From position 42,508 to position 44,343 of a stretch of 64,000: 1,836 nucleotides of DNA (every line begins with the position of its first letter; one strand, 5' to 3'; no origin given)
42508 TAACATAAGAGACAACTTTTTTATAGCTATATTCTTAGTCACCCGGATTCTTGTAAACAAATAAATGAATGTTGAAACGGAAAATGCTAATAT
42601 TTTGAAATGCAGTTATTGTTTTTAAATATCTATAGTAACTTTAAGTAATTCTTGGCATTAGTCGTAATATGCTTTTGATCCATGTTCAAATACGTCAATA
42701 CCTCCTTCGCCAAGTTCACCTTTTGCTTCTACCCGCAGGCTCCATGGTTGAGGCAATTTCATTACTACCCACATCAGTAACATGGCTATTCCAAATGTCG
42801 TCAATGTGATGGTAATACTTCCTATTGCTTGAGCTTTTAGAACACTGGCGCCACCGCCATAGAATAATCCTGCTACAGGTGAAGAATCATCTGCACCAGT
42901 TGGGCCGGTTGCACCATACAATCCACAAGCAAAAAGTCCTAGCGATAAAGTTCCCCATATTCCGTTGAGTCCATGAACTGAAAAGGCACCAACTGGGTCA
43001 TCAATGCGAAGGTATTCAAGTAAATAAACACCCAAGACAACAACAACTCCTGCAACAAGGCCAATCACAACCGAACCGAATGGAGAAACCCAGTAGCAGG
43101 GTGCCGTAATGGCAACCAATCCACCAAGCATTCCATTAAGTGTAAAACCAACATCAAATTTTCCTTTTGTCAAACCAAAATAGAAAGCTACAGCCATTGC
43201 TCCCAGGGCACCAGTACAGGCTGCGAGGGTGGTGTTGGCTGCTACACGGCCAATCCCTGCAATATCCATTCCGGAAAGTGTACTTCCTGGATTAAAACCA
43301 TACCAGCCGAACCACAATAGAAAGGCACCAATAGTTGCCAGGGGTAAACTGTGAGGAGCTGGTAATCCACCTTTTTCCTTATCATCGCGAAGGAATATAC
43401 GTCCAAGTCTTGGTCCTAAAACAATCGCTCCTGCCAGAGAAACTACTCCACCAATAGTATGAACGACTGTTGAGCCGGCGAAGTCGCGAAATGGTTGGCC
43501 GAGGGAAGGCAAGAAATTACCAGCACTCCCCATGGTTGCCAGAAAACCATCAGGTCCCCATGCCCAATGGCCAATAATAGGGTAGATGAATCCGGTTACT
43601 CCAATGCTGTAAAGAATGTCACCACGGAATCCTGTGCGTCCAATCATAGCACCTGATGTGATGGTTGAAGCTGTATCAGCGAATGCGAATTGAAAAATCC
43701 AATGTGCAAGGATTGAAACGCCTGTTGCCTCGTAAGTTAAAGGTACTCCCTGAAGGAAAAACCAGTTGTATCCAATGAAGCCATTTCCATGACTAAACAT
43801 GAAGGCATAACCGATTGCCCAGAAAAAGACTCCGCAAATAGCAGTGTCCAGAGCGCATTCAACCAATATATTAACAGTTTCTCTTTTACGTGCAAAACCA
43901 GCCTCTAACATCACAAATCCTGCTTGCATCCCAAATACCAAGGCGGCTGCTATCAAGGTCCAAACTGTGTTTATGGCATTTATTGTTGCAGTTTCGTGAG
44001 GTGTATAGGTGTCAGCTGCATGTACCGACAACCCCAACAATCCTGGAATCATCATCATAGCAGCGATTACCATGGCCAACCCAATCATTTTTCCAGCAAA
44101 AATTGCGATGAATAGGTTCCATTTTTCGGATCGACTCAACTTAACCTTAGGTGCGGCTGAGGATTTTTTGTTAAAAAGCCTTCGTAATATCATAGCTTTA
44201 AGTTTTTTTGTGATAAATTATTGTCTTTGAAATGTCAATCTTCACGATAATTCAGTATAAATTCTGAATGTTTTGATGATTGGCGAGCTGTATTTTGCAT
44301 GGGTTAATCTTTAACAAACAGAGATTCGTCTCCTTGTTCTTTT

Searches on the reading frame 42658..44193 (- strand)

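Call 34: search_protein_families(library=pfam, proteins=[window:42658-44193:-], max_evalue=0.00001)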
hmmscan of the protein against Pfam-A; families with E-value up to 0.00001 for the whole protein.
window:42658-44193:- (511 aa): 1 family
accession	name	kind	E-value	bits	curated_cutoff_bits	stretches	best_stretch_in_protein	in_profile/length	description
PF00909.26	Ammonium_transp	-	9.1e-108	361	23.2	1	77-509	1-399/399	Ammonium Transporter Family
